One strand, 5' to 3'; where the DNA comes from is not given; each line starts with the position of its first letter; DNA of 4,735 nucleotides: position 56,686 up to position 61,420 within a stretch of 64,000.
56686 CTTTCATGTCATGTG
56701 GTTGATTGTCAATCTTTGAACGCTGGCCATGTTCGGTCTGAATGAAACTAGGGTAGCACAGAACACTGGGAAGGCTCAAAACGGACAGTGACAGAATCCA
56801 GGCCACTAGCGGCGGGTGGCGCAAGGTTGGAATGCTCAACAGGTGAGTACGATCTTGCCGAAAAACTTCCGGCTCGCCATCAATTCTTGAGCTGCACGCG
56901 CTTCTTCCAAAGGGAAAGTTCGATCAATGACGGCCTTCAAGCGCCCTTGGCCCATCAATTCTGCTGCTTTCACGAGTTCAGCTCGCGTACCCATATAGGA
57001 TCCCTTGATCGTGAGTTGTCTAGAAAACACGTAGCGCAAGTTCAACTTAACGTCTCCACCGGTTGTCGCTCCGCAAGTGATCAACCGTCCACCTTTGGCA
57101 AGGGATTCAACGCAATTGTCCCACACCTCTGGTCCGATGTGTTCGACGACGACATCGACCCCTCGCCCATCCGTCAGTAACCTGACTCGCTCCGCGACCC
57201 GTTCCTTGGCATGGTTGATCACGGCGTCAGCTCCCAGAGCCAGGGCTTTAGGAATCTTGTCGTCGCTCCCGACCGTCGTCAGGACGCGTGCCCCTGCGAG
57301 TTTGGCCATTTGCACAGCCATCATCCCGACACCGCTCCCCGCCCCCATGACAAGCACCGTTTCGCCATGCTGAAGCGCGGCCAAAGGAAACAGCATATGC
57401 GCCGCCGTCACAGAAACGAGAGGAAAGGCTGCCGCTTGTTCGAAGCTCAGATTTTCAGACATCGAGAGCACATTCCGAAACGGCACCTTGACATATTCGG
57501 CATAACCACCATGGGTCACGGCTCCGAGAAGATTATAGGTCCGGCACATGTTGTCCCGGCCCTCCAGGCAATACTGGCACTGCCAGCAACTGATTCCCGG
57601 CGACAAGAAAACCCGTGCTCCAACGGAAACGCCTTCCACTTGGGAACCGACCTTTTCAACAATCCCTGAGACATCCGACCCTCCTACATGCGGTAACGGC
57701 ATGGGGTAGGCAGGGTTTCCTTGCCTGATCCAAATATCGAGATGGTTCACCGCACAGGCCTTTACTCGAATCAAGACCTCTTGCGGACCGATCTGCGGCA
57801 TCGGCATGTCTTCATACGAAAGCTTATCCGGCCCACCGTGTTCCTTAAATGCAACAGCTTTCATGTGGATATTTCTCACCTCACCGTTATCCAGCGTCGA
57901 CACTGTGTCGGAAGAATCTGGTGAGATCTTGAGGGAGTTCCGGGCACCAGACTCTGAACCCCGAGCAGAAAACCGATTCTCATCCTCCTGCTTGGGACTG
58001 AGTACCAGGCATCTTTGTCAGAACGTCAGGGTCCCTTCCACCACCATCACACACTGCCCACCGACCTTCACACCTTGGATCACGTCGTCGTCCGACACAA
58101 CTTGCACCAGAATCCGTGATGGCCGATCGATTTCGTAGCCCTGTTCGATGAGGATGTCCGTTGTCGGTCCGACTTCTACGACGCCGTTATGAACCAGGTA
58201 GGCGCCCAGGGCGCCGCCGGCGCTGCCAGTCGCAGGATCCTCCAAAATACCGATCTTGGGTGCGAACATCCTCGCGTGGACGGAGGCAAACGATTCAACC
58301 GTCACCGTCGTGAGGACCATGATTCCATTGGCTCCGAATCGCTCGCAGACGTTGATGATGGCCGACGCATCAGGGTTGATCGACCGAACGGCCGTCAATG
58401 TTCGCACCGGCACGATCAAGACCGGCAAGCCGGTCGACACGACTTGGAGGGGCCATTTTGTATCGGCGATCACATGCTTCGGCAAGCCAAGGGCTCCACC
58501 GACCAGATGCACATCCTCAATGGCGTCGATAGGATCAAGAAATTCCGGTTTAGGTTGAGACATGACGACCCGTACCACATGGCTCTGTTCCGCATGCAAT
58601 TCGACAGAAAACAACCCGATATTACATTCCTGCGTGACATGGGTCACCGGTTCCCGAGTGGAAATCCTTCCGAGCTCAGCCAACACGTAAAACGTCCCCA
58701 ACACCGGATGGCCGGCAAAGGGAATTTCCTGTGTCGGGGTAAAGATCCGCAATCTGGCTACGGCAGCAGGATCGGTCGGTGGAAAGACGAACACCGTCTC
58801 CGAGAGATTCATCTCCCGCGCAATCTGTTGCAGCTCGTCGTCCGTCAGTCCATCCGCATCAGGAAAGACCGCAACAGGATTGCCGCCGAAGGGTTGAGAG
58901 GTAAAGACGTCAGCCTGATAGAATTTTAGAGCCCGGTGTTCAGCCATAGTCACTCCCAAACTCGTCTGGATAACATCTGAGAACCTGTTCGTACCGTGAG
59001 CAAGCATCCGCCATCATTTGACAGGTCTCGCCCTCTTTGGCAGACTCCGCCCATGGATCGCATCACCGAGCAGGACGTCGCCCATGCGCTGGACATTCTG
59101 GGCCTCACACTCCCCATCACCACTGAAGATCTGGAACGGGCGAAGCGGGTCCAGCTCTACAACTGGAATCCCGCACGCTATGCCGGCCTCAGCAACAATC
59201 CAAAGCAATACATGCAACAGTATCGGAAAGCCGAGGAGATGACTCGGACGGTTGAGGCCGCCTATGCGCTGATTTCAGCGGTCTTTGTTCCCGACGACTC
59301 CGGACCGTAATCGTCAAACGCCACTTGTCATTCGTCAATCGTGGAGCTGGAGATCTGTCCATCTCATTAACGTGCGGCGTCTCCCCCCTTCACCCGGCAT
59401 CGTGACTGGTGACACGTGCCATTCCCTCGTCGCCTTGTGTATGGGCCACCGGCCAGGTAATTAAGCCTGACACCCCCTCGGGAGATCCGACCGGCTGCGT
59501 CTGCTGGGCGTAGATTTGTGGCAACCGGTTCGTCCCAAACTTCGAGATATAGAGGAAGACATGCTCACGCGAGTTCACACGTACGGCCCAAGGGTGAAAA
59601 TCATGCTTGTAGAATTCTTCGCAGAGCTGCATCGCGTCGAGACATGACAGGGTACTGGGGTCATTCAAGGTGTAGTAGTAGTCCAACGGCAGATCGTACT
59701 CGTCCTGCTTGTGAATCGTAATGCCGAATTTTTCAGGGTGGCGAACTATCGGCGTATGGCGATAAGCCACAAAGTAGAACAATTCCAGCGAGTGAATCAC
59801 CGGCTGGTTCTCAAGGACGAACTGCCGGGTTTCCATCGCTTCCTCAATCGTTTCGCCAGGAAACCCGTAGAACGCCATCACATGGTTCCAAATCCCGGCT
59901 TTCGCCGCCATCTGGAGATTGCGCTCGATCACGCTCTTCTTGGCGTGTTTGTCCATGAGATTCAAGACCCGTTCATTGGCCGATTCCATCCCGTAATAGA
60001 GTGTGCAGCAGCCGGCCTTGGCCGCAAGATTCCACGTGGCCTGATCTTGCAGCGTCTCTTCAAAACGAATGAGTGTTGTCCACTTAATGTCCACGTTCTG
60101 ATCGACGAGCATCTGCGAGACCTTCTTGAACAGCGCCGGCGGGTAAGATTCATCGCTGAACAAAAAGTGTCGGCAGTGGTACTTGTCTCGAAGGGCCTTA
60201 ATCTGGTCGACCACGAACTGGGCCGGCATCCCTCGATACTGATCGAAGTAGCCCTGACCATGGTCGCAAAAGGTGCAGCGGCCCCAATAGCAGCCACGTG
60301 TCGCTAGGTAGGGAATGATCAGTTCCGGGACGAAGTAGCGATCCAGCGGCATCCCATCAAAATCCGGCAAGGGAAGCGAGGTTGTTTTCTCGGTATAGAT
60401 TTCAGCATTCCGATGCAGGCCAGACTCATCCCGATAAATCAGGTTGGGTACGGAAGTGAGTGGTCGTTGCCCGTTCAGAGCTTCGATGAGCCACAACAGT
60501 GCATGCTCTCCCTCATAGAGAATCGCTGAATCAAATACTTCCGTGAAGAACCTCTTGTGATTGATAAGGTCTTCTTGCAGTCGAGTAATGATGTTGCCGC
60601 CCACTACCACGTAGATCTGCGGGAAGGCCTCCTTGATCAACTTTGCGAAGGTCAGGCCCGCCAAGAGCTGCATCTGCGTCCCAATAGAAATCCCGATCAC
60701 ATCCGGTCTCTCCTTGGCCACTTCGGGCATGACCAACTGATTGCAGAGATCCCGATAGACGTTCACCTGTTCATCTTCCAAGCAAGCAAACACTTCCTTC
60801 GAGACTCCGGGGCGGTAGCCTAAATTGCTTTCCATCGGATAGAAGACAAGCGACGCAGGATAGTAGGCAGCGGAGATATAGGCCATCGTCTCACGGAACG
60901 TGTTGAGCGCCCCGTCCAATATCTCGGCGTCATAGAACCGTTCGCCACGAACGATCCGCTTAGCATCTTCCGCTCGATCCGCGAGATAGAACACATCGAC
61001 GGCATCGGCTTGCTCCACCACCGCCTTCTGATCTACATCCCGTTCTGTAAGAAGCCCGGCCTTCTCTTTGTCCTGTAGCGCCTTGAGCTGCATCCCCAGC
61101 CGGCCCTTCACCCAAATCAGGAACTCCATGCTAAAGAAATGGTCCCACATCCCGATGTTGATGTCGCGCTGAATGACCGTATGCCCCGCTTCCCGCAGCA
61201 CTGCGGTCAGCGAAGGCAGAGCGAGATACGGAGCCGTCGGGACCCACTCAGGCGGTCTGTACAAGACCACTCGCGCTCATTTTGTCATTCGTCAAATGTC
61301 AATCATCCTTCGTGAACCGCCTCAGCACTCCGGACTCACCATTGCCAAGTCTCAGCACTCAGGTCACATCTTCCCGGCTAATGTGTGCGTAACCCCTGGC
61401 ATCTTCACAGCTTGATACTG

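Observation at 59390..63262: Tandem paralogous ~630-aa B12-domain radical SAM enzymes with a CX4CX2C cluster motif and no context genes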

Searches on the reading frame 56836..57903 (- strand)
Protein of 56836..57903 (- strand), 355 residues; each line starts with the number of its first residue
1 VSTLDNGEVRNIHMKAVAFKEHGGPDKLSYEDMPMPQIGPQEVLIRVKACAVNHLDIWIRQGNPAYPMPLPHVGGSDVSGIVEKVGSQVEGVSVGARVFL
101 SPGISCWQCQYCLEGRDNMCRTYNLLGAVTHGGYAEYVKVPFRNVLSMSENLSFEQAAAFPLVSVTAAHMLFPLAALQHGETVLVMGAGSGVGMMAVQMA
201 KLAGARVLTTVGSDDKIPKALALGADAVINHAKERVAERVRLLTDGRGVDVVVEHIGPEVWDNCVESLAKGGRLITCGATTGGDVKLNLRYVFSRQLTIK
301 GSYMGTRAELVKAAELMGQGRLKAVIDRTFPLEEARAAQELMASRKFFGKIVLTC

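Call 50: search_protein_families(library=pfam, proteins=[window:56836-57903:-], max_evalue=0.01)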
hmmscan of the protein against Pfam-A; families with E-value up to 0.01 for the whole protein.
window:56836-57903:- (355 aa): 3 families
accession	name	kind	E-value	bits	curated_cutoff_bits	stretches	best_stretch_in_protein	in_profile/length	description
PF00107.32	ADH_zinc_N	-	2.1e-34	118.7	31.8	1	191-317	1-127/129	Zinc-binding dehydrogenase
PF08240.17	ADH_N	-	9.6e-30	103.4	23.5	1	39-148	1-102/104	Alcohol dehydrogenase GroES-like domain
PF13602.12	ADH_zinc_N_2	-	1.7e-23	84.5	27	1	223-353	1-134/134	Zinc-binding dehydrogenase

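Call 74: search_protein_families(library=ncbifam, proteins=[window:56836-57903:-], max_evalue=0.001)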
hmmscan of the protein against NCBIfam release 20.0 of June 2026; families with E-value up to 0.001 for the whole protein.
window:56836-57903:- (355 aa): 29 families (the best 25 are shown)
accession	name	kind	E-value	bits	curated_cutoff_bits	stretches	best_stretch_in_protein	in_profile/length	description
TIGR02824.1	quinone_pig3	subfamily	1e-72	244.9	296.8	2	127-354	87-324/325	putative NAD(P)H quinone oxidoreductase, PIG3 family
NF010344.0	PRK13771.1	subfamily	1.3e-57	195.3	349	1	14-354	1-332/334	putative alcohol dehydrogenase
TIGR01751.1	crot-CoA-red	equivalog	7.6e-52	176.3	378.55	1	22-352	18-384/398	crotonyl-CoA carboxylase/reductase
NF041172.1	AcrlCoa_red_Thmprot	equivalog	4.1e-50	170.6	500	1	14-354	1-333/334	acryloyl-CoA reductase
TIGR00692.1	tdh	equivalog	1.3e-48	165.8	458.35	1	31-354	14-339/340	L-threonine 3-dehydrogenase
NF003808.0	PRK05396.1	equivalog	1.3e-48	165.7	380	1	27-354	12-339/341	L-threonine 3-dehydrogenase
NF008024.0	PRK10754.1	subfamily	6.4e-48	163.4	348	2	130-353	91-325/327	NADPH:quinone reductase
NF041097.1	keto_inos_dh_IolM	equivalog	2.6e-42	144.9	450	1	27-347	39-382/389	scyllo-inosose 3-dehydrogenase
NF006940.0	PRK09422.1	equivalog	9.4e-36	123.4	344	1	30-353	14-333/338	alcohol dehydrogenase AdhP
NF047908.1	AldhRedAhr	equivalog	1.3e-34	119.6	470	1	19-353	7-333/335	NADPH-dependent aldehyde reductase Ahr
TIGR03989.1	Rxyl_3153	subfamily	2.8e-33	115.7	440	2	130-342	137-358/370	NDMA-dependent alcohol dehydrogenase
TIGR03451.1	mycoS_dep_FDH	equivalog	3.2e-33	115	512.9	2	175-342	172-346/358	S-(hydroxymethyl)mycothiol dehydrogenase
TIGR02817.1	adh_fam_1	subfamily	1.6e-30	106.7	284.05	2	131-354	95-334/336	zinc-binding alcohol dehydrogenase family protein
NF007489.0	PRK10083.1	equivalog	4e-30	104.9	376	1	25-278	9-259/339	Zn-dependent oxidoreductase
NF007642.0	PRK10309.1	equivalog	8.5e-30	104.1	550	1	27-306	11-290/347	galactitol-1-phosphate 5-dehydrogenase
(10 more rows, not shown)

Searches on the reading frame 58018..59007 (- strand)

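Call 50: search_protein_families(library=pfam, proteins=[window:58018-59007:-], max_evalue=0.01)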
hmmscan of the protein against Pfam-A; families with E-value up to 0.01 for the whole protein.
window:58018-59007:- (329 aa): 2 families
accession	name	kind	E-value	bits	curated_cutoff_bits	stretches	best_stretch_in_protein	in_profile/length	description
PF02567.21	PhzC-PhzF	-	8.9e-74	248.9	27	1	33-325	2-281/281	Phenazine biosynthesis-like protein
PF05544.16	Pro_racemase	-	6.8e-10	39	27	1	71-169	56-153/325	Proline racemase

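Call 74: search_protein_families(library=ncbifam, proteins=[window:58018-59007:-], max_evalue=0.001)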
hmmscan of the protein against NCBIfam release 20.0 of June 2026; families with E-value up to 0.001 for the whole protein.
window:58018-59007:- (329 aa): 4 families
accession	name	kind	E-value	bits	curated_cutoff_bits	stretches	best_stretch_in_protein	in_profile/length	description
TIGR00654.1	PhzF_family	subfamily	3.9e-82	275.9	76.2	1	28-327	4-296/298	PhzF family phenazine biosynthesis isomerase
NF007625.0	PRK10281.1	equivalog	7.7e-66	222.3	386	1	27-324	3-294/301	PhzF family isomerase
NF047722.1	T3LHypDht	equivalog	1.6e-06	27.4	550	1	74-170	66-161/341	trans-3-hydroxy-L-proline dehydratase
NF052296.1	HdxProlEpimProt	equivalog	0.00076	18.9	450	0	72-150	59-133/309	4-hydroxyproline epimerase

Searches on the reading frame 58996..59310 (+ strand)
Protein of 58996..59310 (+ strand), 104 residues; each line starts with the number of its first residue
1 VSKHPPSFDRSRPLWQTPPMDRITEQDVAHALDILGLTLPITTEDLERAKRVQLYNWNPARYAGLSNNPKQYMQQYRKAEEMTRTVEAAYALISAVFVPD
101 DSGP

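Call 50: search_protein_families(library=pfam, proteins=[window:58996-59310:+], max_evalue=0.01)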
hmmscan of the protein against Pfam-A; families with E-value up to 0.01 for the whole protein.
window:58996-59310:+ (104 aa): 0 families

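Call 74: search_protein_families(library=ncbifam, proteins=[window:58996-59310:+], max_evalue=0.001)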
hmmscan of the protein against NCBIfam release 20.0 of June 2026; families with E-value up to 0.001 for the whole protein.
window:58996-59310:+ (104 aa): 0 families

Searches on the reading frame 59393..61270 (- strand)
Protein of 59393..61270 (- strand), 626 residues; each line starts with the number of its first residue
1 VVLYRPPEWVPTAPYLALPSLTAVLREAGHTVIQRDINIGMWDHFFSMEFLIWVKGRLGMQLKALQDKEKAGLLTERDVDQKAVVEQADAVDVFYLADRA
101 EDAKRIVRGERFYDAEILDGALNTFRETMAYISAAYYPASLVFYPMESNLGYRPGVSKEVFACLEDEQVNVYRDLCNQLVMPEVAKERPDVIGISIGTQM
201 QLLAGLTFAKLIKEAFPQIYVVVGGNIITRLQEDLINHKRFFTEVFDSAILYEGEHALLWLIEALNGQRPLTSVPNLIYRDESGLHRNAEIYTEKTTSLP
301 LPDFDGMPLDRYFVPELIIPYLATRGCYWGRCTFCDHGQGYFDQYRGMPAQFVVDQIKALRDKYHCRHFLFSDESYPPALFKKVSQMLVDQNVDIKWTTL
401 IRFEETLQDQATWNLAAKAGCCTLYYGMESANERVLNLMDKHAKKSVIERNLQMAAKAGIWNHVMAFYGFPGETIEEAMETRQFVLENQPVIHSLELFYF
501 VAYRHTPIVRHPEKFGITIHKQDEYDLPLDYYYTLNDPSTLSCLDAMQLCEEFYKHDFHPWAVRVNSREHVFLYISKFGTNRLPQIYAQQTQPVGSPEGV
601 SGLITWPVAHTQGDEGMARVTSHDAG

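Call 4: search_protein_families(library=pfam, proteins=[window:59393-61270:-], max_evalue=1)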
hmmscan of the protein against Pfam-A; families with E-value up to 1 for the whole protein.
window:59393-61270:- (626 aa): 2 families
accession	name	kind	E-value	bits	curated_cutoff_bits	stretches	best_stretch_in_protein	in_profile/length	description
PF04055.27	Radical_SAM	-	9.2e-15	55.6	29.5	1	323-485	3-166/166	Radical SAM superfamily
PF02310.24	B12-binding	-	1.4e-09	38.2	32.1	1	162-258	22-117/121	B12 binding domain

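Call 5: search_protein_families(library=ncbifam, proteins=[window:59393-61270:-], max_evalue=1)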
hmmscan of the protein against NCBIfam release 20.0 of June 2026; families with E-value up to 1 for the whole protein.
window:59393-61270:- (626 aa): 20 families
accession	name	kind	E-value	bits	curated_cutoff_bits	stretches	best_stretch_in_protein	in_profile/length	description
TIGR04479.1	bcpD_PhpK_rSAM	subfamily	1.4e-42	145.7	600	1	167-518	90-437/504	PhpK family radical SAM P-methyltransferase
TIGR03975.1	rSAM_ocin_1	subfamily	2.8e-30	105.4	281.85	1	180-524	120-467/606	RiPP maturation radical SAM C-methyltransferase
NF050148.1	rSAM_ApyD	equivalog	1.6e-27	96.2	750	1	182-485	68-363/645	RiPP biosynthesis radical SAM protein ApyD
TIGR02026.1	BchE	equivalog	1.3e-22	80.4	481.35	1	174-508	49-383/497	magnesium-protoporphyrin IX monomethyl ester anaerobic oxidative cyclase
TIGR04385.1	B12_rSAM_cofa1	equivalog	1.3e-18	67.5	450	1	188-485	61-361/438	B12 lower ligand biosynthesis radical SAM protein BzaD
TIGR04072.2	rSAM_ladder_B12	equivalog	4.2e-18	65.2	360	1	207-509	88-369/443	lipid biosynthesis B12-binding/radical SAM protein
TIGR03471.1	HpnJ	equivalog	2.3e-16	59.7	577.6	1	205-490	84-367/472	hopanoid biosynthesis associated radical SAM protein HpnJ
TIGR04367.1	HpnR_B12_rSAM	equivalog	1.7e-15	56.6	650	1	182-461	54-326/490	hopanoid C-3 methylase HpnR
TIGR04013.1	B12_SAM_MJ_1487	hypoth_equivalog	2.1e-13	49.9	251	2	176-362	30-194/382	TIGR04013 family B12-binding domain/radical SAM domain-containing protein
NF038361.1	rSAM_Sden_1168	equivalog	2.9e-13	49.2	575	1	183-500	135-461/560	Sden_1168 family B12-binding radical SAM P-methyltransferase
TIGR04190.1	B12_SAM_Ta0216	equivalog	2e-12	46.5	500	1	206-501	97-409/554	TIGR04190 family B12-binding domain/radical SAM domain protein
NF040546.1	rSAM_CUAEP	equivalog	4.9e-11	42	500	1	175-489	35-342/468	CUAEP/CCAEP-tail radical SAM (seleno)protein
NF040542.1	rSAM_RCCLKC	equivalog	7.6e-11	41.8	450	1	152-488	11-350/423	arsinothricin biosynthesis radical SAM protein ArsL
TIGR04014.1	B12_SAM_MJ_0865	equivalog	1.2e-10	40.8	360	1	183-487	33-335/434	methyl-coenzyme M reductase glutamine C-methyltransferase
TIGR04295.1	B12_rSAM_oligo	hypoth_equivalog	1.9e-07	30.2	400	1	323-446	205-319/422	TIGR04295 family B12-binding domain-containing radical SAM protein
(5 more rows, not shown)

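Call 8: find_encoding_contigs(protein=window:59393-61270:-, flank=10000, max_places=6)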
Protein window:59393-61270:- (626 aa): no gene with exactly this product is on record in the collection.
